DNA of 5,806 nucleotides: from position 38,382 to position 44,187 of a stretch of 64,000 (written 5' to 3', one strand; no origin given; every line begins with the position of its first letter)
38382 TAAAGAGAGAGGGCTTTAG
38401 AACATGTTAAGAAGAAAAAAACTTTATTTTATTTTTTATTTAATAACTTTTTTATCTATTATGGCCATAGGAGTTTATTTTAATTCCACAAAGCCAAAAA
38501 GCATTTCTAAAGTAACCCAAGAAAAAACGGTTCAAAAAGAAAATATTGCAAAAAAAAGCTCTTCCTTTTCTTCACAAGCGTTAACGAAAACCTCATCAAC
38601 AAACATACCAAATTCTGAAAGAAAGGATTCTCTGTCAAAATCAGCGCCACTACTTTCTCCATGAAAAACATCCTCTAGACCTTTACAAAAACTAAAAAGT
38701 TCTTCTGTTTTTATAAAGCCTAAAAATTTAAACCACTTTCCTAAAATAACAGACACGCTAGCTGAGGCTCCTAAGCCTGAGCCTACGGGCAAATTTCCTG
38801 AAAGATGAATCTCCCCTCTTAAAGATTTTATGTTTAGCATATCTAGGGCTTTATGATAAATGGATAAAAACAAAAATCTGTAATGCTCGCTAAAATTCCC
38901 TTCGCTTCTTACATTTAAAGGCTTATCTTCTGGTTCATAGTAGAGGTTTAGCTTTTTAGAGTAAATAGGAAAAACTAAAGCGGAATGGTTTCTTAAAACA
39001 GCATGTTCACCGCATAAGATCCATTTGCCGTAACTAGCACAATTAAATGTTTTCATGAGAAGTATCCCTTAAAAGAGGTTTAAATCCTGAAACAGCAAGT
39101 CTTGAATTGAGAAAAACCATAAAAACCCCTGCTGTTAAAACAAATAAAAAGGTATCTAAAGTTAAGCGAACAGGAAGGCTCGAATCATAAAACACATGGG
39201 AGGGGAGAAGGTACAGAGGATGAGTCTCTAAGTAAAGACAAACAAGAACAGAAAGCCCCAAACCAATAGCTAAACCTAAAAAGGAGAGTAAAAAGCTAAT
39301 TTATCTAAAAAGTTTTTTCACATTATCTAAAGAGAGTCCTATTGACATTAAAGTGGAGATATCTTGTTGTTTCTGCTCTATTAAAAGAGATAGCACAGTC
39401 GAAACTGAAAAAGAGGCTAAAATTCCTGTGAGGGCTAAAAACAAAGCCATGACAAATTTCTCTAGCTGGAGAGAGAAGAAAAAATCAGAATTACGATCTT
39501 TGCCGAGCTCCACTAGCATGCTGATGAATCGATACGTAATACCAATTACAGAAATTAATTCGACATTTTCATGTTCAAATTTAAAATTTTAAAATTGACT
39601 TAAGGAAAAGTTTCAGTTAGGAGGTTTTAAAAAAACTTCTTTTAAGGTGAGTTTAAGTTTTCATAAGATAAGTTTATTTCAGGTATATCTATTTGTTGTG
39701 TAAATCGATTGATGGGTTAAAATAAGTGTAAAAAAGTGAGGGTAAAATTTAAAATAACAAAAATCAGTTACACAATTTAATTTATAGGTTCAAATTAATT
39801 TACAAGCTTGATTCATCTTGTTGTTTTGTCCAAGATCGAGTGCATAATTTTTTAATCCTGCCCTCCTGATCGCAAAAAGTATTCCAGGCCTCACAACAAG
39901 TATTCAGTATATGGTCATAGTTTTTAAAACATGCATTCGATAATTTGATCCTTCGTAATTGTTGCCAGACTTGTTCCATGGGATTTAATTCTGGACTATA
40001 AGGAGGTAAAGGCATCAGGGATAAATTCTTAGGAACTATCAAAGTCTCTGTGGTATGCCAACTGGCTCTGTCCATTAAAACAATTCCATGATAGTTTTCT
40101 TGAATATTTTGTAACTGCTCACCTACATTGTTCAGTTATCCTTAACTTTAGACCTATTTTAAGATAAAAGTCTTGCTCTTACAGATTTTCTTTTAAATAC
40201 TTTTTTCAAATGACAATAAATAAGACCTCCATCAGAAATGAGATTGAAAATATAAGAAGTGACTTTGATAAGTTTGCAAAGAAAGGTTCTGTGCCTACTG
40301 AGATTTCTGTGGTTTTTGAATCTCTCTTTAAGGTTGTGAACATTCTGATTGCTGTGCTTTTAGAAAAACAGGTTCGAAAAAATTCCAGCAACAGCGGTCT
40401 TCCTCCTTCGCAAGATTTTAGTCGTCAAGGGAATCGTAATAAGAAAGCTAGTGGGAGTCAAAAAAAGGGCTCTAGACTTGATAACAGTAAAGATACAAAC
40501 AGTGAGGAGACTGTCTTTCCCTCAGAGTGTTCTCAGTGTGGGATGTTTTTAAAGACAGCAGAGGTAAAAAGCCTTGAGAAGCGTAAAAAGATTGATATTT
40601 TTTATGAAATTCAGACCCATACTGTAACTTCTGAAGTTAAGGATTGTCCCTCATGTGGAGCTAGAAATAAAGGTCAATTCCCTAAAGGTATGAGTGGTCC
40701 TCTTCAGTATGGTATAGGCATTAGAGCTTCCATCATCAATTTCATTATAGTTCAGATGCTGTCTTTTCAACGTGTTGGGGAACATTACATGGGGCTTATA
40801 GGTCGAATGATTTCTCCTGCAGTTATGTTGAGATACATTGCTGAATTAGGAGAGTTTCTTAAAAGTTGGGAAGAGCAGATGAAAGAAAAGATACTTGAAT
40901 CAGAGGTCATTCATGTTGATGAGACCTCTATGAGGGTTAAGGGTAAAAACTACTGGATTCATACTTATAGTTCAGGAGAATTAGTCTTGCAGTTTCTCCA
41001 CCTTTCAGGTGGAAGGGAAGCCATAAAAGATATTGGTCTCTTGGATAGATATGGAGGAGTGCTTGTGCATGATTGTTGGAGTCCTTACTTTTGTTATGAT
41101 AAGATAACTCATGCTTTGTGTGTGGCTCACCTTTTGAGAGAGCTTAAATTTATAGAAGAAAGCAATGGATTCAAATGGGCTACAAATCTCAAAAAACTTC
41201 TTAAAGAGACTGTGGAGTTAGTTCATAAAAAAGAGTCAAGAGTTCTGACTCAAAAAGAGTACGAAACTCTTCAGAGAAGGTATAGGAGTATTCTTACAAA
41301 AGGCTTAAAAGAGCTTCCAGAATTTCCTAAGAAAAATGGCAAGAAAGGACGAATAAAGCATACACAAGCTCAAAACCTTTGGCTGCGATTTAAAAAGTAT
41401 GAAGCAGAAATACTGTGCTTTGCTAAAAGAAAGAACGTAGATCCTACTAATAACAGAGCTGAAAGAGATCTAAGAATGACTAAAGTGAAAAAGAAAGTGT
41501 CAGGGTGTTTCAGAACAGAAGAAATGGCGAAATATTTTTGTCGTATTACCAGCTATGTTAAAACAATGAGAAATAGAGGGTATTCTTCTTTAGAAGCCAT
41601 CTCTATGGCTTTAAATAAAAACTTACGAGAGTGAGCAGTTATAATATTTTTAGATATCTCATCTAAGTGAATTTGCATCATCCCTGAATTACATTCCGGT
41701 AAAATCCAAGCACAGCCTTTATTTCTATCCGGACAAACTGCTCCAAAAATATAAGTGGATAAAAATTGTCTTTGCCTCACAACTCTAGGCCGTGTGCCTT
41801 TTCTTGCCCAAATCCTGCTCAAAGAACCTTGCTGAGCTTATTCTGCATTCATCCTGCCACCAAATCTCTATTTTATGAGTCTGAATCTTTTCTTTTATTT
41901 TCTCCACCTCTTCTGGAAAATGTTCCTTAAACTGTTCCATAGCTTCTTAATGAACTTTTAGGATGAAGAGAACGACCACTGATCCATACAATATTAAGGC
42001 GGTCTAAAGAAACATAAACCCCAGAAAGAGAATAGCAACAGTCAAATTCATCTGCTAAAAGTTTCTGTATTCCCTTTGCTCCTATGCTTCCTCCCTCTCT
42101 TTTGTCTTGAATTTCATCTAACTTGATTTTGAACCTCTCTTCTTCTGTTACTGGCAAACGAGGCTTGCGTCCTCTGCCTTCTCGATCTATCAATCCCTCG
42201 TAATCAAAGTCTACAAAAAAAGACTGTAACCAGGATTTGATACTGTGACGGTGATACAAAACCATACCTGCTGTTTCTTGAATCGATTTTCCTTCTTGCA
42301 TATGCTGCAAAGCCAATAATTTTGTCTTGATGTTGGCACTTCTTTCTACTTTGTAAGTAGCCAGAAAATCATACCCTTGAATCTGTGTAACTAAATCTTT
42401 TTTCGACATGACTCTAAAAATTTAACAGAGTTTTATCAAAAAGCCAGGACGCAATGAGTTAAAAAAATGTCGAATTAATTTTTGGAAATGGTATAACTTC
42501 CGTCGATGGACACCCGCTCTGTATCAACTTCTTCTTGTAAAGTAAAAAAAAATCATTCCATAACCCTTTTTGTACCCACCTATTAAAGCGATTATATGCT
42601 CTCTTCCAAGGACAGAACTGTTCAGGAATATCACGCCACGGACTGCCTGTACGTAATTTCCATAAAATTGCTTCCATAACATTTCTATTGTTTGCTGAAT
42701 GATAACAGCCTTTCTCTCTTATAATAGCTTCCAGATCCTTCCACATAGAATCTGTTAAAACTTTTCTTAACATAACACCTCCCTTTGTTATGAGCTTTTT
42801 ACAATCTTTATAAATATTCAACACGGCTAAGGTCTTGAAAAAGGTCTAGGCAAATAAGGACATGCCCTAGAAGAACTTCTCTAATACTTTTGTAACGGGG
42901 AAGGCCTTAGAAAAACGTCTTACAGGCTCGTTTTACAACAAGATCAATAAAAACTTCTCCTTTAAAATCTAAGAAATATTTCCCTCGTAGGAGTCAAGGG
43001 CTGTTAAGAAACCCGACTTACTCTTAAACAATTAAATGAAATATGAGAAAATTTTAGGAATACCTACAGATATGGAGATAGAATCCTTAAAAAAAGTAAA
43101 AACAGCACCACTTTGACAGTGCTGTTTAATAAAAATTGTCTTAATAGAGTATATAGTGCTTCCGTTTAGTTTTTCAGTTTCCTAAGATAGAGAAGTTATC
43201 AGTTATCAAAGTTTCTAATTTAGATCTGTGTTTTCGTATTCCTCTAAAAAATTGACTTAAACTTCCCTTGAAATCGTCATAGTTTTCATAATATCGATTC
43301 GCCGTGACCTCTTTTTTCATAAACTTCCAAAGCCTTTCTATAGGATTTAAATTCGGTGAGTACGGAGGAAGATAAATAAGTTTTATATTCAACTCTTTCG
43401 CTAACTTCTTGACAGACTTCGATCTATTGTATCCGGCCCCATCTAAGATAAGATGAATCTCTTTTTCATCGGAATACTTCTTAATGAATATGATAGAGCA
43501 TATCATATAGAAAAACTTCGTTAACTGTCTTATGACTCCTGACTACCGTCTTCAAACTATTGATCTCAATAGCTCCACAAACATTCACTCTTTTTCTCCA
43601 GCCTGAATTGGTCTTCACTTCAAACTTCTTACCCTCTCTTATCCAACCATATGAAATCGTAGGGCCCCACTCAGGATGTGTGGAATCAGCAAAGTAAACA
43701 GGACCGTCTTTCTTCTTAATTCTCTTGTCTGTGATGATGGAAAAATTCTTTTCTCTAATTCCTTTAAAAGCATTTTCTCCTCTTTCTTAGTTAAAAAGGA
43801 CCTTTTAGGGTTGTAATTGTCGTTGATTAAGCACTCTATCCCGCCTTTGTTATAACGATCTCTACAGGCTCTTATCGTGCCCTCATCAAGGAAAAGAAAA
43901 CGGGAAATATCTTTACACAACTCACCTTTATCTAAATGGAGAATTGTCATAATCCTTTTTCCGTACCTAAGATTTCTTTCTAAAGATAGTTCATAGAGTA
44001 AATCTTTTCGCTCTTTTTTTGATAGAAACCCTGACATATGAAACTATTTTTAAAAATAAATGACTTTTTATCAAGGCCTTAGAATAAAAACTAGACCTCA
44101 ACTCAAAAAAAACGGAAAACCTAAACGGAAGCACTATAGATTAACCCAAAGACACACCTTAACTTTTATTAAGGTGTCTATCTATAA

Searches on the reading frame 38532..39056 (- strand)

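Call 44: search_protein_families(library=pfam, proteins=[window:38532-39056:-], max_evalue=0.01)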
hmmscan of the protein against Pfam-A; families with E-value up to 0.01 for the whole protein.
window:38532-39056:- (174 aa): 1 family
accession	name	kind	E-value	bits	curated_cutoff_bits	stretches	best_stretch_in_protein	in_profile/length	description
PF00288.32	GHMP_kinases_N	-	3.3e-08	34.1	22.3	1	75-139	15-79/87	GHMP kinases N terminal domain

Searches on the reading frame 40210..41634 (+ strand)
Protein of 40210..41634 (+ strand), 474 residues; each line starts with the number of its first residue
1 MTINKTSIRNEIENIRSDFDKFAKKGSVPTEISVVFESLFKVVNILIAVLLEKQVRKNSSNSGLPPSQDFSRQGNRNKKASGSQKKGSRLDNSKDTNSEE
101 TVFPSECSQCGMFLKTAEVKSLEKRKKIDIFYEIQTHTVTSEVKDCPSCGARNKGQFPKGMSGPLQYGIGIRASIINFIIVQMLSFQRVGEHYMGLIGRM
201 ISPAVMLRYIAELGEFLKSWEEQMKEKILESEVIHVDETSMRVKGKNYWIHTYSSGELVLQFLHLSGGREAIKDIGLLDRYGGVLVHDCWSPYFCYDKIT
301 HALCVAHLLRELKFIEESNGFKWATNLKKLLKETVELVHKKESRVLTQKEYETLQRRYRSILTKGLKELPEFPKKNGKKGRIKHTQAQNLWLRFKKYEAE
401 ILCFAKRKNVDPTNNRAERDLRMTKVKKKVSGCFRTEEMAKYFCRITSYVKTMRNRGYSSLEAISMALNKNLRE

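Call 25: find_encoding_contigs(protein=window:40210-41634:+, flank=10000, max_places=10)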
Protein window:40210-41634:+ (474 aa): no gene with exactly this product is on record in the collection.

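Call 69: search_protein_families(library=pfam, proteins=[window:40210-41634:+], max_evalue=0.001)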
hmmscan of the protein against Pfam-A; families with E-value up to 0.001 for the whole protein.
window:40210-41634:+ (474 aa): 1 family
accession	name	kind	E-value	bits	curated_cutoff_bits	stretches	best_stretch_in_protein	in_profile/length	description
PF03050.20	DDE_Tnp_IS66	-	5.5e-40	138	23.1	1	166-441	3-283/284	Transposase IS66 family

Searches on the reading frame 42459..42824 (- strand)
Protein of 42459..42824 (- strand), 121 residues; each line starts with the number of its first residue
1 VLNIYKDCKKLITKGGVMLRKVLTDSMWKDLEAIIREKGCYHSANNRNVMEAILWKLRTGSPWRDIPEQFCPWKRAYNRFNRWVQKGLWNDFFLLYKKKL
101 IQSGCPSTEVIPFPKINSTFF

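Call 69: search_protein_families(library=pfam, proteins=[window:42459-42824:-], max_evalue=0.001)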
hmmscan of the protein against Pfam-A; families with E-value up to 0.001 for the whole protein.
window:42459-42824:- (121 aa): 1 family
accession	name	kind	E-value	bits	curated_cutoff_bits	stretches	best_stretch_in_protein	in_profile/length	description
PF13340.11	DUF4096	-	6.4e-23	81.2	34.3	1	23-92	1-75/76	Putative transposase of IS4/5 family (DUF4096)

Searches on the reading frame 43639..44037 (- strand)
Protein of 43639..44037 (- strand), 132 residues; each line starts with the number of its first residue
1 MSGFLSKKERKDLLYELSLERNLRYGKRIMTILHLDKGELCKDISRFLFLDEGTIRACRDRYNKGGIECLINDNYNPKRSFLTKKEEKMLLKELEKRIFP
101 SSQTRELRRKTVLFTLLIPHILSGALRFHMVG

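Call 44: search_protein_families(library=pfam, proteins=[window:43639-44037:-], max_evalue=0.01)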
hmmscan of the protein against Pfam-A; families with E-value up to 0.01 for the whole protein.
window:43639-44037:- (132 aa): 3 families
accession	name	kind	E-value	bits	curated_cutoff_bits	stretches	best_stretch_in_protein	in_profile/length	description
PF13551.12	HTH_29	-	5.5e-10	39.6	28.1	1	28-80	1-53/64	Winged helix-turn helix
PF13384.12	HTH_23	-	5e-05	23.4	24.6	1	27-71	6-50/50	Homeodomain-like domain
PF13518.12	HTH_28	-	0.004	17.7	25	1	31-72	5-46/52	Helix-turn-helix domain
